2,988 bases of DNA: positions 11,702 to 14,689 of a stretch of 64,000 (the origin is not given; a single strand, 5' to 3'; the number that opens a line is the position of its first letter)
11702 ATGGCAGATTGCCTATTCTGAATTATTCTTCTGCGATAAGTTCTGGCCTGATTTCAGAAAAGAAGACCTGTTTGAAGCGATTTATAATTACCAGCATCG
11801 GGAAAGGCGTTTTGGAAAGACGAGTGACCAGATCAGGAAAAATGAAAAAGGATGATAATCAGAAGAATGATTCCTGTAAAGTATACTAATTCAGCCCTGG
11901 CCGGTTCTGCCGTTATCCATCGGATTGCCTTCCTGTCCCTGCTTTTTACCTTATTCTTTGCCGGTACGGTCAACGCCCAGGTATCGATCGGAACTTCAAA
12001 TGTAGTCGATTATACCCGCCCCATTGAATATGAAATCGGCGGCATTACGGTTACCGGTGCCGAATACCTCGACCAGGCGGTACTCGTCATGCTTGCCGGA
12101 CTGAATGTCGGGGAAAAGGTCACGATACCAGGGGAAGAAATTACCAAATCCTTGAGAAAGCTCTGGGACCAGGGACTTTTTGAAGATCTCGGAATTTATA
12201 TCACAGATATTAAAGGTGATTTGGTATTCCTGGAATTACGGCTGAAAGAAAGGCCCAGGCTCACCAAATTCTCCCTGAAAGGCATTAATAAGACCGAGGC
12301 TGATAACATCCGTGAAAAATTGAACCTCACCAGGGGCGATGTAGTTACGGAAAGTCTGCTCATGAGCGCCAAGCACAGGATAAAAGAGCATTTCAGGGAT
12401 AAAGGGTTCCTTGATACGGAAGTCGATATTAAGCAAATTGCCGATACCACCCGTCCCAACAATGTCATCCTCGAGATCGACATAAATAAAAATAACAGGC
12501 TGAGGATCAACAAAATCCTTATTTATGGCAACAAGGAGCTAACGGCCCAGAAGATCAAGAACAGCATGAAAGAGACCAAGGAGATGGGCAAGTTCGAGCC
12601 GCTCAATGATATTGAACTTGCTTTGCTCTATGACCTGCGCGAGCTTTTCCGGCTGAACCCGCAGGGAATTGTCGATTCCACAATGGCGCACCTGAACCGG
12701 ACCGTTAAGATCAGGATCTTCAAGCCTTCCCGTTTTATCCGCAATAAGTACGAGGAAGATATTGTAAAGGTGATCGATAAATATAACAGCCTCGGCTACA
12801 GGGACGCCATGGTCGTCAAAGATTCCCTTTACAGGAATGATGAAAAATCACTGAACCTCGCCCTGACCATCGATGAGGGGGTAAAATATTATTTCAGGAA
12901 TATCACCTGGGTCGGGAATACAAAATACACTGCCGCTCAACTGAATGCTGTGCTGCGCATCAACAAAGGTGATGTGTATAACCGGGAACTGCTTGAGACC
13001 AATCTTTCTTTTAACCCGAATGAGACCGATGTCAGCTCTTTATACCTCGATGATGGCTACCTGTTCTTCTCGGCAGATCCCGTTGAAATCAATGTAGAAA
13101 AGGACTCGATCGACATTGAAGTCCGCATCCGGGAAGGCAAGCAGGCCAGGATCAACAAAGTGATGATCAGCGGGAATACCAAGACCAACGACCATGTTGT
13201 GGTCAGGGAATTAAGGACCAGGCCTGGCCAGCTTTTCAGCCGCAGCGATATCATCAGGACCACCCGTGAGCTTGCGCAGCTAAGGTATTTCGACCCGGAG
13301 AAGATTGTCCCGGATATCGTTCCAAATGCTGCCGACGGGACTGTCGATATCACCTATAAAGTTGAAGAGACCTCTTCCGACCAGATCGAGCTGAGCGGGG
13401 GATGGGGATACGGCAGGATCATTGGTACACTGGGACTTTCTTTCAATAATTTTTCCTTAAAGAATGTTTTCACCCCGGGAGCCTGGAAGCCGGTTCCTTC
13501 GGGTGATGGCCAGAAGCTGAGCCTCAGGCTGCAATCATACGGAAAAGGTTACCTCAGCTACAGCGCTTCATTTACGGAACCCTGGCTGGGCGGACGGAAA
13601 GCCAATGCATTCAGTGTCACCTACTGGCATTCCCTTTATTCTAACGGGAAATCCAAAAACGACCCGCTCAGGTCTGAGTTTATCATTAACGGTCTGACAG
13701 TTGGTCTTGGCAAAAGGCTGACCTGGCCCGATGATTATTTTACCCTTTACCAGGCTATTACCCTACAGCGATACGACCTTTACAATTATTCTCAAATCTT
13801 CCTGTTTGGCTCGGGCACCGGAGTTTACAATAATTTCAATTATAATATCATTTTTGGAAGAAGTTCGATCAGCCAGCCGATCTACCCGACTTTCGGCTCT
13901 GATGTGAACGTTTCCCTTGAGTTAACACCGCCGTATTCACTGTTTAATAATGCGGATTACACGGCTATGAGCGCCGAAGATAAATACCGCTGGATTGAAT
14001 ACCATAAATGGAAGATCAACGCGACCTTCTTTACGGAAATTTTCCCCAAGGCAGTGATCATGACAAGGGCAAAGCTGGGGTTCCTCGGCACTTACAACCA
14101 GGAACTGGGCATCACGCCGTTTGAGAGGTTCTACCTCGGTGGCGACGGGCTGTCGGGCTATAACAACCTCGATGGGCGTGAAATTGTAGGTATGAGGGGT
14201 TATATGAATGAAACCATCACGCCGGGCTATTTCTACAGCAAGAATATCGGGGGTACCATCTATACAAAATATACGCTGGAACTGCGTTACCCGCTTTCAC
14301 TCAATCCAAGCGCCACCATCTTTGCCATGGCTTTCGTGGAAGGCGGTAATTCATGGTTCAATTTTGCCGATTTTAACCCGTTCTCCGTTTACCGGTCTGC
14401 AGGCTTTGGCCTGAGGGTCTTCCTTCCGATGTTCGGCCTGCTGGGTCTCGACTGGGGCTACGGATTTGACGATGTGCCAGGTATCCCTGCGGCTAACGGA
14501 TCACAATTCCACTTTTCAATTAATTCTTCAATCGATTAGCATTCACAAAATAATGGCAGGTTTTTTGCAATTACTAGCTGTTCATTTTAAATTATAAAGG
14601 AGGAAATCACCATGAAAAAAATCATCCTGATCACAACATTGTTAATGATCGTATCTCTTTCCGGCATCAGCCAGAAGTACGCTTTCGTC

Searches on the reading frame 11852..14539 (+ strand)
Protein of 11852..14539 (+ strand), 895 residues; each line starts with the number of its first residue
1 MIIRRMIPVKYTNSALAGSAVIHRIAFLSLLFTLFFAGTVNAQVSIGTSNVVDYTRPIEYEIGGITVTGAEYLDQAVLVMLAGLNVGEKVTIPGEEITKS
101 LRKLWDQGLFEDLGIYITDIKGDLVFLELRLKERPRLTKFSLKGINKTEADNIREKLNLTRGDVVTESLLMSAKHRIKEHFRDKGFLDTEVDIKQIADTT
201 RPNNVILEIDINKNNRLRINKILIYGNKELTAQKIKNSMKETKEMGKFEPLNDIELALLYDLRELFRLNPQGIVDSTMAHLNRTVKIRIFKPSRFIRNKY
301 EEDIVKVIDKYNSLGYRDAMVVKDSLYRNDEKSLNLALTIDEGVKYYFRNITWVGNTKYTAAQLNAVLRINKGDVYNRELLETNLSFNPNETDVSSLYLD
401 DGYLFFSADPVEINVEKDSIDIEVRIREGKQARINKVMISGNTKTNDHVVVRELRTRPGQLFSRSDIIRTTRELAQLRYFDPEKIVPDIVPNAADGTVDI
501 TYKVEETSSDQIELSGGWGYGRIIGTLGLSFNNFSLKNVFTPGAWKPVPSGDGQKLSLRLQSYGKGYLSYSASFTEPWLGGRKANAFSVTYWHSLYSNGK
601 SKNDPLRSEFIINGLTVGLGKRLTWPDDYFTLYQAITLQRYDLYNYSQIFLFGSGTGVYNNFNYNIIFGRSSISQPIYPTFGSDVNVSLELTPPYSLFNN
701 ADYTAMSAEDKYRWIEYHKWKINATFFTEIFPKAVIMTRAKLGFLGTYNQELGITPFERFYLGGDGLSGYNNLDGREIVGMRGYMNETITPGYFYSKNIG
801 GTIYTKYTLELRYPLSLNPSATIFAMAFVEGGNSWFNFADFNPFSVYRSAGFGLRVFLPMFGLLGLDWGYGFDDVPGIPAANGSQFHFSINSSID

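Call 41: find_encoding_contigs(protein=window:11852-14539:+, flank=10000, max_places=10)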
Protein window:11852-14539:+ (895 aa): 3 contigs read that carry it; 1 place shown.
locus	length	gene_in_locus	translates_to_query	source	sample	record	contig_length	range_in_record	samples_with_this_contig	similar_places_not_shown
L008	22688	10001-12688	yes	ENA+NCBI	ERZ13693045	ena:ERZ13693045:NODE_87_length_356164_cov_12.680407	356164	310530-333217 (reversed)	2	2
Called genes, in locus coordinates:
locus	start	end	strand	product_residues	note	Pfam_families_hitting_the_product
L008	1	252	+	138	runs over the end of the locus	PF13470:PIN_3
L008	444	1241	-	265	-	PF01790:LGT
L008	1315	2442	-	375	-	PF13528:Glyco_trans_1_3, PF04101:Glyco_tran_28_C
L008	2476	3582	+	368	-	PF02481:DNA_processg_A, PF17782:WHD_DprA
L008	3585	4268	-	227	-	PF13367:PrsW-protease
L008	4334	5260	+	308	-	PF16745:RsgA_N, PF01926:MMR_HSR1 (faint), PF03193:RsgA_GTPase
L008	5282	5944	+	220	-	PF00571:CBS (weak)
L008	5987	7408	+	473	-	PF07244:POTRA (weak)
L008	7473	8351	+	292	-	PF01513:NAD_kinase, PF20143:NAD_kinase_C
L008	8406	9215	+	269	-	PF19573:DUF6089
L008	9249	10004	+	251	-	PF01255:Prenyltransf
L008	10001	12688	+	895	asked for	PF07244:POTRA, PF01103:Omp85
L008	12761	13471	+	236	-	PF03938:OmpH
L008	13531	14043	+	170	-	PF03938:OmpH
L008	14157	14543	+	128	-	PF03625:DUF302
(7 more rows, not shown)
